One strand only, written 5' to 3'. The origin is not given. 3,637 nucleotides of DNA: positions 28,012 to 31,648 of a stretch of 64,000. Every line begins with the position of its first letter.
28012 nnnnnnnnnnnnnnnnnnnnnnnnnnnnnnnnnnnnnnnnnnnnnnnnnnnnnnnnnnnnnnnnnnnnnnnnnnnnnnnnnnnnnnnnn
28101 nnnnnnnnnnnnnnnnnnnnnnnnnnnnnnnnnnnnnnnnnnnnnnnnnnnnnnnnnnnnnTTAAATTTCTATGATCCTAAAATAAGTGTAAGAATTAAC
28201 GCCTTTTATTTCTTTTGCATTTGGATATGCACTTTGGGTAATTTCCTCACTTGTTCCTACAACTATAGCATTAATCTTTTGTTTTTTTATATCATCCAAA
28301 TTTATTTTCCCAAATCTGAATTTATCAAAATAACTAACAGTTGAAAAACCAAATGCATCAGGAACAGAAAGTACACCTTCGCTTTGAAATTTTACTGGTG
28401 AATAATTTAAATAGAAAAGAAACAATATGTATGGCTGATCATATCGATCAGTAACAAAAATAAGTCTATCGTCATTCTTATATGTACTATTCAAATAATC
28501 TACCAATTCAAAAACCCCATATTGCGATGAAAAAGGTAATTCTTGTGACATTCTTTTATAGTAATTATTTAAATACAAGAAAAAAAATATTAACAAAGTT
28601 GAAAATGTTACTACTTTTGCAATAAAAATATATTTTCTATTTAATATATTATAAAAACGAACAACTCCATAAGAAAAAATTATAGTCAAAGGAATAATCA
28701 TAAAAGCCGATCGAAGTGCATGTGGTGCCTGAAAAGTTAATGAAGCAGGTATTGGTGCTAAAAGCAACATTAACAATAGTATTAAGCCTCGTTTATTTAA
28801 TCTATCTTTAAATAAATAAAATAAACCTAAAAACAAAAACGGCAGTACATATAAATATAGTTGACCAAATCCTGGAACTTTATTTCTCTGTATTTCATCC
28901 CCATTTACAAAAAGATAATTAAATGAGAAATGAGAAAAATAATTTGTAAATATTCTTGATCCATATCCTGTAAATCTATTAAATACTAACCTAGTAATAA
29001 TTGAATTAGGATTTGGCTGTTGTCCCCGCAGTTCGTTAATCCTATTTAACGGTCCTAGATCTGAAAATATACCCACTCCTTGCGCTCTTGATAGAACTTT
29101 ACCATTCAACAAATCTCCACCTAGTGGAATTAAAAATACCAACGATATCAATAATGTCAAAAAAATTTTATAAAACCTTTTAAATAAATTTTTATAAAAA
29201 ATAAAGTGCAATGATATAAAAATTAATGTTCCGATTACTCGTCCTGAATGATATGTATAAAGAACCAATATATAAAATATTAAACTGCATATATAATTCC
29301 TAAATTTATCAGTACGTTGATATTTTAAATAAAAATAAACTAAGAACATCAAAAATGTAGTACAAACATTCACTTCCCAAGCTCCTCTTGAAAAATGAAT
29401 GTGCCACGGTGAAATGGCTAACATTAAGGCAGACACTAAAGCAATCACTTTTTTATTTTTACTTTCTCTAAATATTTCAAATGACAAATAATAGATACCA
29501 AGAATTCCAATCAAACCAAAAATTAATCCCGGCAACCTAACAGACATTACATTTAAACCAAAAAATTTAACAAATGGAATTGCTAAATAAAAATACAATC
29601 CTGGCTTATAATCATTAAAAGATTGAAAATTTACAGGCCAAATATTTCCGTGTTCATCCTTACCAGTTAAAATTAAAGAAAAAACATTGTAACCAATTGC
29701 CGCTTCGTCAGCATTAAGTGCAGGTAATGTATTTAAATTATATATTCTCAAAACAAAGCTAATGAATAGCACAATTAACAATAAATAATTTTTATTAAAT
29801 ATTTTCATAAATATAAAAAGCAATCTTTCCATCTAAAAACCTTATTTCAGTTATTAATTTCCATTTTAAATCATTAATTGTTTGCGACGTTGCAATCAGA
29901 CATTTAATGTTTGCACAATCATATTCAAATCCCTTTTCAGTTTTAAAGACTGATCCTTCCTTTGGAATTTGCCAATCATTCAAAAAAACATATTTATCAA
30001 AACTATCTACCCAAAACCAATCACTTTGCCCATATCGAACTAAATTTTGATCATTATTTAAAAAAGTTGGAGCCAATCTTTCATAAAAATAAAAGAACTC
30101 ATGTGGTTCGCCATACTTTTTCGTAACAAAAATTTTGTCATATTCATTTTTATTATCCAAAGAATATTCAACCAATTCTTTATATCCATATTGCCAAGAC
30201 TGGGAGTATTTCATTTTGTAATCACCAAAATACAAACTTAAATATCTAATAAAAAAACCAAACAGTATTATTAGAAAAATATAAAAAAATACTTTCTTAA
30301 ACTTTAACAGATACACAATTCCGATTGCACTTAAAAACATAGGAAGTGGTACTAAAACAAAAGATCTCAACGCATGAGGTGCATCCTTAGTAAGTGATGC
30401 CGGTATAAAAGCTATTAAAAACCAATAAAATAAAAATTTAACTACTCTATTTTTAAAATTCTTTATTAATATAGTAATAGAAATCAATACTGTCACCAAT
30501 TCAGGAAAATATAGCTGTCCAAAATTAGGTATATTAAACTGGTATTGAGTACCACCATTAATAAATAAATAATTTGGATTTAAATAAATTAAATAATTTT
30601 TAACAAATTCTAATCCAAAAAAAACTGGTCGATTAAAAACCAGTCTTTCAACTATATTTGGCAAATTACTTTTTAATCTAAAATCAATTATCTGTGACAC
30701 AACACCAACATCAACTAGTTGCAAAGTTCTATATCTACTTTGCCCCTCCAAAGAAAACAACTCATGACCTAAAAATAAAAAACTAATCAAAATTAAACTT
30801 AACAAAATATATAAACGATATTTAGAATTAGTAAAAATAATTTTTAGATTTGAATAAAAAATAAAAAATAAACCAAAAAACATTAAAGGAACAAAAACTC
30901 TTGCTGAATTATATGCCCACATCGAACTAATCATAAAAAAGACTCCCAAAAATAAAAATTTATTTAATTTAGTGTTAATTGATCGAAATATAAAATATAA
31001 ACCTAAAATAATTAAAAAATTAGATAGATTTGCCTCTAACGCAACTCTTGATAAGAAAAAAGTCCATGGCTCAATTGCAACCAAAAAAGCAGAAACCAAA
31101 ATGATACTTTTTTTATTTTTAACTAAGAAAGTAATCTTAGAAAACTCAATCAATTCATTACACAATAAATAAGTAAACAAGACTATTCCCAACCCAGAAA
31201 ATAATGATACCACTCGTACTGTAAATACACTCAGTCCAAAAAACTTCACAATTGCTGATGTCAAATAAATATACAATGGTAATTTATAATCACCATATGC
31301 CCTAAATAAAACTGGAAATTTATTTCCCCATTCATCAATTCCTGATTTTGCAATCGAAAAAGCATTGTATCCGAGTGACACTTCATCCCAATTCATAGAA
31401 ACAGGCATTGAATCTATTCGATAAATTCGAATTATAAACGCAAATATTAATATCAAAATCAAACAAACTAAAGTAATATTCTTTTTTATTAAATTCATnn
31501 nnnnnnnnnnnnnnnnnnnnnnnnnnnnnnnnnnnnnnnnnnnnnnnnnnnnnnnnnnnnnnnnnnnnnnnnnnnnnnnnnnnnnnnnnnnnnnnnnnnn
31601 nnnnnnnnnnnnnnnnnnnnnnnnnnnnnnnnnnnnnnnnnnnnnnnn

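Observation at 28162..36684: Near-tandem array of four PMT-like (GT39) paralogs with conserved catalytic DE motif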

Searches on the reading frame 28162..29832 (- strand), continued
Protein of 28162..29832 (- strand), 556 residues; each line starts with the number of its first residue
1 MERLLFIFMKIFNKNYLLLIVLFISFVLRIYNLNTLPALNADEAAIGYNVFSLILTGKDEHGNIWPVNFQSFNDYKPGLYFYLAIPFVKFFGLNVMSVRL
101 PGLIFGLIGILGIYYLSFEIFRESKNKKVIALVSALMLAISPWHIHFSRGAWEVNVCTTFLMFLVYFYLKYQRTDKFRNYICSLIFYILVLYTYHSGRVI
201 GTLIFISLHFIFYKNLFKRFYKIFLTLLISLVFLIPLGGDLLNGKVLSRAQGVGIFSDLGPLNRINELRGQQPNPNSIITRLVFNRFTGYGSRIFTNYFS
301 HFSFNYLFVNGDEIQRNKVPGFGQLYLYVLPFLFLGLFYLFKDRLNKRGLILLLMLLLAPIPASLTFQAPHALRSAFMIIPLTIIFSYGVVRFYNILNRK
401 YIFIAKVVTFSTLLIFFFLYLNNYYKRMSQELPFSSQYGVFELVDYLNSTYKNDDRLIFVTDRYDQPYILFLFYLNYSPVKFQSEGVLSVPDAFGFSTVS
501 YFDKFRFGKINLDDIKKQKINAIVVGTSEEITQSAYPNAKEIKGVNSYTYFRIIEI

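Call 18: find_related_loci(query=A2, collection=genome_contigs, flank=10000)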
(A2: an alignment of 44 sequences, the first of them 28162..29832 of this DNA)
Query A2 (556 aa) in genome_contigs; peptide patterns used: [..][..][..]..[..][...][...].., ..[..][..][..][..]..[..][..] (x = any residue, [..] = any of these).
598 stretches matched a pattern (row limit reached: there are more); 560 encode a relative of the query (tblastn E <= 1e-3); the best 80 are kept; 80 distinct loci.
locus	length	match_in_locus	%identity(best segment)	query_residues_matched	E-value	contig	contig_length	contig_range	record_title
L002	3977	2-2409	47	13-556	3e-156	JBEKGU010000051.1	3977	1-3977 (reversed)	MAG: Candidatus Microgenomates bacterium isolate SPRUCE 260 SPRUCE_260_51, whole genome shotgun sequence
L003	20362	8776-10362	46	14-554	3e-150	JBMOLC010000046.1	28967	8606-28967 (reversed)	MAG: Patescibacteria group bacterium isolate Betzabe_MAG014 MAG014_46, whole genome shotgun sequence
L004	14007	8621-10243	47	14-554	2e-148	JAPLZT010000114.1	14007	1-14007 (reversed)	MAG: Candidatus Woesebacteria bacterium isolate LacPavin_0920_WC90_MAG_37_8 LacPavin_0920_WC90_scaffold_2130171, whole g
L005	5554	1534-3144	46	14-555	6e-149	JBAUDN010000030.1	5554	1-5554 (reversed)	MAG: Microgenomates group bacterium isolate MFD13099_ilm_asm_bin3 k127_248287, whole genome shotgun sequence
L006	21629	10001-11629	45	7-554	6e-147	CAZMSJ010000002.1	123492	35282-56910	MAG TPA_asm: uncultured Gammaproteobacteria bacterium isolate SRP298887_co1_344 genome assembly, contig: NODE_57_length_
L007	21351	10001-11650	46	9-554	2e-146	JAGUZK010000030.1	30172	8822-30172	MAG: Candidatus Woesebacteria bacterium isolate DeMMO6_59 c_000000001932, whole genome shotgun sequence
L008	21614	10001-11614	46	9-542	8e-146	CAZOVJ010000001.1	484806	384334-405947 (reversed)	MAG TPA_asm: uncultured Gammaproteobacteria bacterium isolate SRP068000_co4_46 genome assembly, contig: NODE_3_length_48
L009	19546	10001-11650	46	9-554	2e-145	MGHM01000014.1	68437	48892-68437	MAG: Candidatus Woesebacteria bacterium RIFCSPLOWO2_01_FULL_44_24b rifcsplowo2_01_scaffold_319, whole genome shotgun seq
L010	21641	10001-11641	47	9-554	5e-145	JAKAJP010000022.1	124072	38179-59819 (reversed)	MAG: bacterium isolate WY4.bin110 NODE_142_length_124072_cov_1.955061, whole genome shotgun sequence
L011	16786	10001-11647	46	14-554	5e-145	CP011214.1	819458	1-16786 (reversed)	MAG: Candidatus Woesebacteria bacterium GW2011_GWF1_31_35 chromosome, complete genome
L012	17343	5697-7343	47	9-554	5e-144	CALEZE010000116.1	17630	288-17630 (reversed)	MAG TPA_asm: uncultured bacterium isolate SRR7515931_bin.142_CONCOCT_v1.1_MAG genome assembly, contig: ERZ869938.1579, w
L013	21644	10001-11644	44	14-554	9e-144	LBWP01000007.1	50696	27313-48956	MAG: Candidatus Woesebacteria bacterium GW2011_GWA1_39_21 UT39_C0007, whole genome shotgun sequence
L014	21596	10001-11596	47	29-554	3e-143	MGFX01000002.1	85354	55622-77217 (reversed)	MAG: Candidatus Woesebacteria bacterium RBG_16_42_24 RBG_16_scaffold_14, whole genome shotgun sequence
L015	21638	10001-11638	45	29-554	5e-143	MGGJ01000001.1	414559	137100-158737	MAG: Candidatus Woesebacteria bacterium RIFCSPHIGHO2_01_FULL_39_32 rifcsphigho2_01_scaffold_107, whole genome shotgun se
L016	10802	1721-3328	47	14-554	9e-143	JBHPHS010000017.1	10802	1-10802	Patescibacteria group bacterium isolate SAG AM-312-A20 AM-312-A20_NODE_17, whole genome shotgun sequence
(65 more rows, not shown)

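Call 22: predict_structure(alignment_id=A2)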
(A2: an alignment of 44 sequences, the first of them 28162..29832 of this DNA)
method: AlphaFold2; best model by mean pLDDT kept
length: 556 residues; sequences in the alignment: 44
mean_pLDDT: 91.4   pTM: 0.90
mean pLDDT of the five models: 91.4, 90.4, 90.5, 89.1, 89.0
residues with pLDDT >= 90: 413; 70-90: 119; 50-70: 24; < 50: 0
segments of 3 or more residues with pLDDT < 50: none
pLDDT, mean of each block of 10 residues (from residue 1): 63 81 97 88 95 97 92 90 97 96 96 98 96 98 90 94 98 95 96 93 95 89 87 83 69 78 91 94 92 95 95 85 94 98 93 97 90 90 98 95 95 96 87 70 96 95 91 97 92 86 95 92 95 95 88 95
secondary structure, 60 per line:
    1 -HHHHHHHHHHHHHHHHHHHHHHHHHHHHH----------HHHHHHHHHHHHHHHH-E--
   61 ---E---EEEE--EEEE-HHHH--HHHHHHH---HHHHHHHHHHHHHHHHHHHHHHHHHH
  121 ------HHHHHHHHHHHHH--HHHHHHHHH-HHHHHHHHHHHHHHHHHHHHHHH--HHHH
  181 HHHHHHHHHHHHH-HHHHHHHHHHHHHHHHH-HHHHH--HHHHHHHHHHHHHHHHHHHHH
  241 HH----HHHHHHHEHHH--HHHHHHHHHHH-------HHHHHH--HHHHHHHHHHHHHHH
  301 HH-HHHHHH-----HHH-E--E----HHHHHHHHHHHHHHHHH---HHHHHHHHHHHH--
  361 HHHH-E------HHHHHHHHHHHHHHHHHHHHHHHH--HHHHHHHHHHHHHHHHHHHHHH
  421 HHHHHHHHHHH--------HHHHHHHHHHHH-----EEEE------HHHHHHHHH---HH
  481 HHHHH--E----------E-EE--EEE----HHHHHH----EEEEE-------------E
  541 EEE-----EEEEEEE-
elements in order: H2-30 H41-56 E68-71 E74-77 H79-82 H85-91 H95-120 H127-139 H142-150 H152-174 H177-193 H195-211 H213-217 H220-242 H247-253 H260-270 H278-283 H286-302 H304-309 H327-343 H347-358 H361-364 H373-396 H399-431 H440-451 E457-460 H467-475 H479-485 E505-507 H512-517 E522-526 E540-543 E549-555

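Call 76: fold_search(model_id=the predicted structure, library=pdb)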
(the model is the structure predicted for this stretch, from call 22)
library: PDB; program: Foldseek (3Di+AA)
matches with E <= 10: 188; with E <= 0.001: 23
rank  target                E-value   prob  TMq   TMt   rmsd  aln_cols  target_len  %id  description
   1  5f15                  2.3e-08  1.00  0.51  0.52  11.8       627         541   11  Crystal Structure of ArnT from Cupriavidus metallidurans bound to Undecaprenyl phosphate (released 2016-02-17)
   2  5ezm                  9.4e-08  1.00  0.50  0.52  11.8       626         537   12  Crystal Structure of ArnT from Cupriavidus metallidurans in the apo state (released 2016-02-17)
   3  8agc_A                3.5e-07  1.00  0.53  0.44  12.6       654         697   13  Structure of yeast oligosaccharylransferase complex with lipid-linked oligosaccharide and non-acceptor peptide bound (released 2022-12-07)
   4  8age_A                7.5e-07  1.00  0.51  0.45  11.6       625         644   13  Structure of yeast oligosaccharylransferase complex with acceptor peptide bound (released 2022-12-07)
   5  5ogl_A                1.2e-06  1.00  0.49  0.39  12.0       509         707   16  Structure of bacterial oligosaccharyltransferase PglB in complex with an acceptor peptide and an lipid-linked oligosac (released 2017-10-25)
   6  6ezn_F                1.3e-06  1.00  0.49  0.43  12.5       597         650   13  Cryo-EM structure of the yeast oligosaccharyltransferase (OST) complex (released 2018-01-17)
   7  7e9s_A                1.7e-06  1.00  0.46  0.32  13.2       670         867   12  Archaeal oligosaccharyltransferase AglB from Archaeoglobus fulgidus in complex with an inhibitory peptide and a dolich (released 2021-09-08)
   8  8agb_A                2.0e-06  1.00  0.51  0.45  13.5       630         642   12  Structure of yeast oligosaccharylransferase complex with lipid-linked oligosaccharide bound (released 2022-12-07)
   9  8b6l_I                2.1e-06  1.00  0.47  0.40  12.4       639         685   11  Subtomogram average of the human Sec61-TRAP-OSTA-translocon (released 2022-12-07)
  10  6gxc_A                2.2e-06  1.00  0.50  0.40  13.1       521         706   15  Bacterial oligosaccharyltransferase PglB in complex with an inhibitory peptide and a reactive lipid-linked oligosaccha (released 2018-11-14)
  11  3waj                  3.2e-06  1.00  0.49  0.36  12.0       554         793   13  Crystal structure of the Archaeoglobus fulgidus oligosaccharyltransferase (O29867_ARCFU) complex with Zn and sulfate (released 2013-10-30)
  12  3wak                  3.5e-06  1.00  0.50  0.34  12.3       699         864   13  Crystal structure of the Archaeoglobus fulgidus oligosaccharyltransferase (O29867_ARCFU) in the apo form (released 2013-10-30)
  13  6s7o_A                5.5e-06  1.00  0.49  0.43  12.3       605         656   11  Cryo-EM structure of human oligosaccharyltransferase complex OST-A (released 2019-12-18)
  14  5gmy_A                5.5e-06  1.00  0.50  0.35  12.9       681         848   12  Crystal structure of the Archaeoglobus fulgidus oligosaccharyltransferase (O29867_ARCFU) tethered with an acceptor pep (released 2017-02-01)
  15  6s7t_A                5.7e-06  1.00  0.51  0.42  13.0       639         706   13  Cryo-EM structure of human oligosaccharyltransferase complex OST-B (released 2019-12-18)
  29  6p25_B                5.7e-03  1.00  0.32  0.27   5.4       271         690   14  Structure of S. cerevisiae protein O-mannosyltransferase Pmt1-Pmt2 complex bound to the sugar donor and a peptide acce (released 2019-07-10)
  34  7bvf_B                1.1e-02  1.00  0.39  0.22   9.3       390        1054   12  Cryo-EM structure of Mycobacterium tuberculosis arabinosyltransferase EmbA-EmbB-AcpM2 in complex with ethambutol (released 2020-04-29)
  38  7bvf_A                4.6e-02  1.00  0.41  0.23   9.3       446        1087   12  Cryo-EM structure of Mycobacterium tuberculosis arabinosyltransferase EmbA-EmbB-AcpM2 in complex with ethambutol (released 2020-04-29)
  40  6p25_A                6.9e-02  1.00  0.32  0.25   4.4       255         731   16  Structure of S. cerevisiae protein O-mannosyltransferase Pmt1-Pmt2 complex bound to the sugar donor and a peptide acce (released 2019-07-10)
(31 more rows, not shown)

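Call 80: search_protein_representatives(alignment_id=A2)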
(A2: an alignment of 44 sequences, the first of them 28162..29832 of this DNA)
Query: 44 sequences, 541 profile positions. Proteins with E-value up to 0.001 (for the whole library): 45209; up to 1e-10: 17617; up to 1e-30: 7123. The best 150 are listed.
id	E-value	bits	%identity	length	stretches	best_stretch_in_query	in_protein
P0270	2.0e-225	766.2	-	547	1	1-541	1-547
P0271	4.9e-206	702.2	-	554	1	5-541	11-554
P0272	3.2e-204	696.2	-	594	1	5-540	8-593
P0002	2.8e-203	693.1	-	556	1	2-540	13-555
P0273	5.8e-203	692.1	-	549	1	3-539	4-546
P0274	4.0e-196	669.5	-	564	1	1-536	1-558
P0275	1.4e-193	661.1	-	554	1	2-539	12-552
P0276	1.4e-191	654.5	-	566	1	1-539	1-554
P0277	2.5e-191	653.7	-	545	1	5-540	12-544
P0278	2.1e-190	650.6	-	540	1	3-540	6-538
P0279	1.0e-182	625.2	-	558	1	5-539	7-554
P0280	4.0e-178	610.1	-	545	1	4-539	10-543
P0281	7.6e-171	586.1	-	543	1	3-540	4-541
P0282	4.7e-168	576.9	-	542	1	3-538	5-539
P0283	2.0e-165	568.2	-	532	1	1-538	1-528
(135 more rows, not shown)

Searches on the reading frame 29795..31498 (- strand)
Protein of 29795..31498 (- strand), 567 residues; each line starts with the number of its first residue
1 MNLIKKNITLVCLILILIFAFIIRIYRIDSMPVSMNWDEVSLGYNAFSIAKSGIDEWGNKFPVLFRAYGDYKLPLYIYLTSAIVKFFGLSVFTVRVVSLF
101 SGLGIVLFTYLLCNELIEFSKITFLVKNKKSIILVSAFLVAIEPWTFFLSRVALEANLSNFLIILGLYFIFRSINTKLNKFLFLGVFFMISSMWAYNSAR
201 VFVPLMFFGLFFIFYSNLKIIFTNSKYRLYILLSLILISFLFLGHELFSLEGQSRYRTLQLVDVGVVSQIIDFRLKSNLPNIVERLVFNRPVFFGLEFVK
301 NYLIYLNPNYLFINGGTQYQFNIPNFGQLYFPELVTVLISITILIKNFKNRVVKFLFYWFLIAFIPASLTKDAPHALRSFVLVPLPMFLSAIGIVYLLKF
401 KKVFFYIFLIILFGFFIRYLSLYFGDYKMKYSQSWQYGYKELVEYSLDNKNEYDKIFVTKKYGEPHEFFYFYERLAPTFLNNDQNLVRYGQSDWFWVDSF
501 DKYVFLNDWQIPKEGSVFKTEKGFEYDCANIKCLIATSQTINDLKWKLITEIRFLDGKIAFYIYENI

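Call 3: search_protein_families(library=pfam, proteins=[window:29795-31498:-], max_evalue=0.01)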
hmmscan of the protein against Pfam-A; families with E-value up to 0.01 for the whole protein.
window:29795-31498:- (567 aa): 0 families

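Call 4: search_protein_families(library=ncbifam, proteins=[window:29795-31498:-], max_evalue=0.01)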
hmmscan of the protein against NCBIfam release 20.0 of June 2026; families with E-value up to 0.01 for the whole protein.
window:29795-31498:- (567 aa): 1 family
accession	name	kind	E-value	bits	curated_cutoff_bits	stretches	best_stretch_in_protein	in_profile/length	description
TIGR03663.1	TIGR03663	subfamily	0.00012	21.3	126.25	1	13-394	4-336/435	flippase activity-associated protein Agl23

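Call 44: search_protein_families(library=pfam, proteins=[window:29795-31498:-], max_evalue=5)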
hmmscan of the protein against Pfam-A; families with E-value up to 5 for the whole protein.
window:29795-31498:- (567 aa): 0 families
